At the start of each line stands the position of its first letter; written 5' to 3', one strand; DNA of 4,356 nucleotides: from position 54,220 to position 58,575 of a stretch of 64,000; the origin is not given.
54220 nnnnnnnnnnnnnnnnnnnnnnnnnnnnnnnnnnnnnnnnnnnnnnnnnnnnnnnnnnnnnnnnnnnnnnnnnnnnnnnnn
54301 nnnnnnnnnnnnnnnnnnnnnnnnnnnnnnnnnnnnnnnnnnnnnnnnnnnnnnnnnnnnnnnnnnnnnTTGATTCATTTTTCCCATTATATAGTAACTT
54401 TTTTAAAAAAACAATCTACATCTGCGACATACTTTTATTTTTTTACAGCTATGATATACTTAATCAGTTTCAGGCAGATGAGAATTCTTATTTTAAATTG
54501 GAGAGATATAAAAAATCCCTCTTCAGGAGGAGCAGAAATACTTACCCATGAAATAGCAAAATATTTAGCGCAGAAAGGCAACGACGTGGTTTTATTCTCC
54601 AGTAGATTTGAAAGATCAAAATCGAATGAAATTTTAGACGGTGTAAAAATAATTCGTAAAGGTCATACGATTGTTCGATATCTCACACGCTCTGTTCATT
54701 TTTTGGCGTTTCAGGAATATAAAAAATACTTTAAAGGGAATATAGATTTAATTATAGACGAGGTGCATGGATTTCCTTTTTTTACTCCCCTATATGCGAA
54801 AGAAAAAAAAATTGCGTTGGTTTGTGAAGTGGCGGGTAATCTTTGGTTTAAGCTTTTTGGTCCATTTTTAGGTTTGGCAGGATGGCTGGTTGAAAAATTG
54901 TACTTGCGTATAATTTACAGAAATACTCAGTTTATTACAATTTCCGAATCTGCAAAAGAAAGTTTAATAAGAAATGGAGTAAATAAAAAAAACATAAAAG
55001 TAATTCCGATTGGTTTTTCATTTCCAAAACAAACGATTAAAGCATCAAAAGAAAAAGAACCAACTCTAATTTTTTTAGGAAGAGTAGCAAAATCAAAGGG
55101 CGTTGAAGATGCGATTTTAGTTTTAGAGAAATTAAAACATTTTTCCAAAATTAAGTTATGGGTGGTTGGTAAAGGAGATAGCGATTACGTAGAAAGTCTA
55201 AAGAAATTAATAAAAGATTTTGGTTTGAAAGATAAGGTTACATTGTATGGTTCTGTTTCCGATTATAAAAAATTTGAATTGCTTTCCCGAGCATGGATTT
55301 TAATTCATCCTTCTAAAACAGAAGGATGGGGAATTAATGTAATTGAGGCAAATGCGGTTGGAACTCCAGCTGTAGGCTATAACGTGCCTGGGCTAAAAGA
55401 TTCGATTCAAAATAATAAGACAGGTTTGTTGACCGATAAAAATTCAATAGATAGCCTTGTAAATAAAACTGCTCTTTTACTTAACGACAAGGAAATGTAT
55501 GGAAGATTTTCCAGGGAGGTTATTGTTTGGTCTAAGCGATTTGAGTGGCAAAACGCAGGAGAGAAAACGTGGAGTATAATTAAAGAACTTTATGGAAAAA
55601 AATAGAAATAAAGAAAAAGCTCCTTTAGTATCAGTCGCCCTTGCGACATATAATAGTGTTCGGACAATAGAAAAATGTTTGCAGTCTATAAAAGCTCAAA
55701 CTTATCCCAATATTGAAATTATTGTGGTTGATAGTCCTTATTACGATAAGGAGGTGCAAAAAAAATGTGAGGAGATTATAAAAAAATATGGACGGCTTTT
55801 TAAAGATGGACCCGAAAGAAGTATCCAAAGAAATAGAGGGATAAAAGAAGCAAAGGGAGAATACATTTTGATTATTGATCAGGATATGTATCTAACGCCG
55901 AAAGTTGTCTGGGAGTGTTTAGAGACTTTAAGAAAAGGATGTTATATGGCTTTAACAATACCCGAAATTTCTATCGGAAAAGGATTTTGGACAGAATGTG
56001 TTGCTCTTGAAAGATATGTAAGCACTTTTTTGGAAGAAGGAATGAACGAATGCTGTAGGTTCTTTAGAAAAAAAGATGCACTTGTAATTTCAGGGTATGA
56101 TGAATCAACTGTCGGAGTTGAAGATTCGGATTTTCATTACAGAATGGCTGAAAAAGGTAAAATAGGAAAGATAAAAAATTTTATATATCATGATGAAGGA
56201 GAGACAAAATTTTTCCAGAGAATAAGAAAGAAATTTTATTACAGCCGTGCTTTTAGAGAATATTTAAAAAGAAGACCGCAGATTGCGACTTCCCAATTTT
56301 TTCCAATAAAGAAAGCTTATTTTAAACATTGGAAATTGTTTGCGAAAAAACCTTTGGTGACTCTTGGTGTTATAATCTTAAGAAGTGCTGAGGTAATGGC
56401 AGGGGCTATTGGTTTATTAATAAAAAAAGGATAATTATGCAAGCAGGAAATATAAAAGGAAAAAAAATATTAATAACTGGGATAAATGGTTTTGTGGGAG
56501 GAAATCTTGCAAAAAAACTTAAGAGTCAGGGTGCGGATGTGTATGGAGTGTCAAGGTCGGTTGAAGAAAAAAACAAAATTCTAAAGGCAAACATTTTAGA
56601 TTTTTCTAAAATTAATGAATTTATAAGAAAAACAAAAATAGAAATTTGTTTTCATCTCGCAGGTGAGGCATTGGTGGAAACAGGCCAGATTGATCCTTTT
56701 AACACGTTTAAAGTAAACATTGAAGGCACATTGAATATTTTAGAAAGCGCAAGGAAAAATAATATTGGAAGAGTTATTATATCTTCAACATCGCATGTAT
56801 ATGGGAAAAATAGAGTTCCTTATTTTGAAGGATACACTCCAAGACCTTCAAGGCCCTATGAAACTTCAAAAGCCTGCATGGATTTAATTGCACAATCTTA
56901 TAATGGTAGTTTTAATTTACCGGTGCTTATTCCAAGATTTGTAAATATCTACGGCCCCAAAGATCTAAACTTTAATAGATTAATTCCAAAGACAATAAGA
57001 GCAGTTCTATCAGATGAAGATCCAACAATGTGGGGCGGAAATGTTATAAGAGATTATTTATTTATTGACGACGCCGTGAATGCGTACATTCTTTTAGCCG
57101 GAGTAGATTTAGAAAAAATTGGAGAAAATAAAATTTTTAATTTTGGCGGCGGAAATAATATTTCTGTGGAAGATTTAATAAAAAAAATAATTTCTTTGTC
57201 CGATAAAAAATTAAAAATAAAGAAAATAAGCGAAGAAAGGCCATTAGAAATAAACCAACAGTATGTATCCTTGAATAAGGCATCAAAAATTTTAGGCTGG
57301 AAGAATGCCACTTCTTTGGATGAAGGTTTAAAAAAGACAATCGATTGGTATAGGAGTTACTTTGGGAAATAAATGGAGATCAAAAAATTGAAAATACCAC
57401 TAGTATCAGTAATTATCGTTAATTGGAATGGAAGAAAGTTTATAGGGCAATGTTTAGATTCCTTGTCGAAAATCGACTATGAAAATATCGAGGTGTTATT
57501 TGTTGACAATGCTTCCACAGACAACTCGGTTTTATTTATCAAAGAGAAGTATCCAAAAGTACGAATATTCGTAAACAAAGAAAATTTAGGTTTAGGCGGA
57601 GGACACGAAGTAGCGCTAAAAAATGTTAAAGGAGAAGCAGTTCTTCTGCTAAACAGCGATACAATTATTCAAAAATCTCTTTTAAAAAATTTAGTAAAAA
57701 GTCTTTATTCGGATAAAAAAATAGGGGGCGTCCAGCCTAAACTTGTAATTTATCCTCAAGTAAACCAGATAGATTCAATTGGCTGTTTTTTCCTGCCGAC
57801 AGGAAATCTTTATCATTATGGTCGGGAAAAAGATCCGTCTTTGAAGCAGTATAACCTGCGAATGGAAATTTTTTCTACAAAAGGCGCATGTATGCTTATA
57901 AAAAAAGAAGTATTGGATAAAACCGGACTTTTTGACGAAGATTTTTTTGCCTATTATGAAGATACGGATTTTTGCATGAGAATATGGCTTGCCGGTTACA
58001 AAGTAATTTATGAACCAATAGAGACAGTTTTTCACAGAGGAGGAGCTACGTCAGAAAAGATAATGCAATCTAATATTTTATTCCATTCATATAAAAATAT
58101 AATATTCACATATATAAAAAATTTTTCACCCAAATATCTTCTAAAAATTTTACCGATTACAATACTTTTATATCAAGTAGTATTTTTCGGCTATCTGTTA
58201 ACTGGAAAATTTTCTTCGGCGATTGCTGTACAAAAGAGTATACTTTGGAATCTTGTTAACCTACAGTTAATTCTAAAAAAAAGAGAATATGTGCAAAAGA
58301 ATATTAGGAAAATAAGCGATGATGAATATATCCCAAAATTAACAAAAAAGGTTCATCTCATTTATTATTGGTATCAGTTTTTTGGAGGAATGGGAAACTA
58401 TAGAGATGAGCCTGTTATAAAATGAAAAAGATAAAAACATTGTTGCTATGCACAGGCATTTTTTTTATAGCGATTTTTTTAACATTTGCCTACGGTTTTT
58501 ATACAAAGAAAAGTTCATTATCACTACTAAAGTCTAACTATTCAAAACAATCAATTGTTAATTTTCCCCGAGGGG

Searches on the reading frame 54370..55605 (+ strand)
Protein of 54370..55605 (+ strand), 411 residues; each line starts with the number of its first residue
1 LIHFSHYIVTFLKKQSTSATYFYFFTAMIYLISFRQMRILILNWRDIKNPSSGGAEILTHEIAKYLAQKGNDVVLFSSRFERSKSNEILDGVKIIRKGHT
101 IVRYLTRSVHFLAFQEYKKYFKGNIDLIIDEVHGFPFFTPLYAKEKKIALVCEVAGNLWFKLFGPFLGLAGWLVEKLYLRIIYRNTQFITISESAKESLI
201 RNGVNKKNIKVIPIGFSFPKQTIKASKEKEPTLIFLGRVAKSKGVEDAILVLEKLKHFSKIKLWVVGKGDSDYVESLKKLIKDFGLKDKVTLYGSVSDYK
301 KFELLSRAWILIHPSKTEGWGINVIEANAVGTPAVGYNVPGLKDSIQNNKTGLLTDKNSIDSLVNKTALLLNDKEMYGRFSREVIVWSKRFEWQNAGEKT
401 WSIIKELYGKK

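Call 58: search_protein_families(library=pfam, proteins=[window:54370-55605:+], max_evalue=0.001)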
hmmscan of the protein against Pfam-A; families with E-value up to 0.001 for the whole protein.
window:54370-55605:+ (411 aa): 5 families
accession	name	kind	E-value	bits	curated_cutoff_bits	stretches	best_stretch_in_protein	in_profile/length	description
PF00534.26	Glycos_transf_1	-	2.1e-40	138.5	26.4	1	224-382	9-167/172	Glycosyl transferases group 1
PF13692.12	Glyco_trans_1_4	-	3.7e-26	92.5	27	1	230-373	1-142/142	Glycosyl transferases group 1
PF13439.12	Glyco_transf_4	-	8.8e-16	58.8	28.5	1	53-215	2-165/170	Glycosyltransferase Family 4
PF20706.3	GT4-conflict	-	2.4e-13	50.3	26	1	198-349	163-323/385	Family 4 Glycosyltransferase in conflict systems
PF13579.12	Glyco_trans_4_4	-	2.8e-05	25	29.7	1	53-215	1-158/158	Glycosyl transferase 4-like domain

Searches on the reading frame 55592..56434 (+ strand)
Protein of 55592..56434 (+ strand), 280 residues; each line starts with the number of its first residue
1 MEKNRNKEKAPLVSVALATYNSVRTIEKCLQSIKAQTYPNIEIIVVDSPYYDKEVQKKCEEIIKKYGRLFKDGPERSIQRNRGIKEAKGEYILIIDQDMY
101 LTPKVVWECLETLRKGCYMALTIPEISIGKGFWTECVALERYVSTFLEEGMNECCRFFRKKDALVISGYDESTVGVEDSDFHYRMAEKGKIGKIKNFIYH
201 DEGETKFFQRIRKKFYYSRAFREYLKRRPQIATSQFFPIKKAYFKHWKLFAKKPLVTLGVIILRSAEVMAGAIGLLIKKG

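Call 58: search_protein_families(library=pfam, proteins=[window:55592-56434:+], max_evalue=0.001)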
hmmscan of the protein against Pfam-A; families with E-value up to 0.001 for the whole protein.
window:55592-56434:+ (280 aa): 3 families
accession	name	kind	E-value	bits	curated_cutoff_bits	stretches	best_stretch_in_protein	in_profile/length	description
PF00535.33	Glycos_transf_2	-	1.4e-19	71.1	23.3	1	14-134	1-126/168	Glycosyl transferase family 2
PF10111.15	Glyco_tranf_2_2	-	3.5e-09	37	27.3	1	17-104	4-97/276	Glycosyltransferase like family 2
PF13641.12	Glyco_tranf_2_3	-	1.6e-06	28.7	27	1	13-143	3-142/230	Glycosyltransferase like family 2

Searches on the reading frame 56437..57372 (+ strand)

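Call 58: search_protein_families(library=pfam, proteins=[window:56437-57372:+], max_evalue=0.001)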
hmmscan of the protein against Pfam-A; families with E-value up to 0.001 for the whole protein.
window:56437-57372:+ (311 aa): 7 families
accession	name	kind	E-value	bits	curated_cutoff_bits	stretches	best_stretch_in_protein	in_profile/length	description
PF01370.27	Epimerase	-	3.3e-51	174.5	20.9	1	11-235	1-238/240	NAD dependent epimerase/dehydratase family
PF16363.11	GDP_Man_Dehyd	-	4.9e-47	161.4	27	1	12-301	1-332/332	GDP-mannose 4,6 dehydratase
PF04321.23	RmlD_sub_bind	-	2.4e-15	56.8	27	1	10-183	2-163/287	RmlD substrate binding domain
PF02719.21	Polysacc_synt_2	-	1.4e-12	47.8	20.2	1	47-264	57-256/293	Polysaccharide biosynthesis protein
PF01073.25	3Beta_HSD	-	6.8e-11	42.1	22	1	12-219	1-227/280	3-beta hydroxysteroid dehydrogenase/isomerase family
PF07993.18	NAD_binding_4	-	5.1e-05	23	20.1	0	67-173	88-209/258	Male sterility protein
PF13460.12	NAD_binding_10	-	0.0001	22.7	27.2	1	15-144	1-123/184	NAD(P)H-binding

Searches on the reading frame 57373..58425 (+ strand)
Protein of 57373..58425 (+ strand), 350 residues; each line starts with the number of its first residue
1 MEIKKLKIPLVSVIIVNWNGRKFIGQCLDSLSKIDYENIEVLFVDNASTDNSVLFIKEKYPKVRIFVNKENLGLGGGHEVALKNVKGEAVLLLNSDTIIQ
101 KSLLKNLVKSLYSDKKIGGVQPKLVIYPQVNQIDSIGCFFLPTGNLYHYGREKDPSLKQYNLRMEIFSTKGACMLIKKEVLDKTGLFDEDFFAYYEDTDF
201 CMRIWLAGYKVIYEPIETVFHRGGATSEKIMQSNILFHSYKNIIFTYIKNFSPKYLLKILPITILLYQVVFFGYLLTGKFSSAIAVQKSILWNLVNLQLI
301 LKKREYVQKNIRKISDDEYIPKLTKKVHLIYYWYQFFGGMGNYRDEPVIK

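Call 58: search_protein_families(library=pfam, proteins=[window:57373-58425:+], max_evalue=0.001)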
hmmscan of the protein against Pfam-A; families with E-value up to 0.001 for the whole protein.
window:57373-58425:+ (350 aa): 4 families
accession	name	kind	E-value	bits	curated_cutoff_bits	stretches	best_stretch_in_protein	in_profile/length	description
PF13641.12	Glyco_tranf_2_3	-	1.5e-23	84.5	27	1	11-227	3-217/230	Glycosyltransferase like family 2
PF00535.33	Glycos_transf_2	-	3e-23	83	23.3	1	12-181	1-164/168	Glycosyl transferase family 2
PF10111.15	Glyco_tranf_2_2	-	5.9e-12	46.1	27.3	1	16-215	7-210/276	Glycosyltransferase like family 2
PF13632.12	Glyco_trans_2_3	-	4.6e-11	43.3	27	1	90-226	2-127/198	Glycosyl transferase family group 2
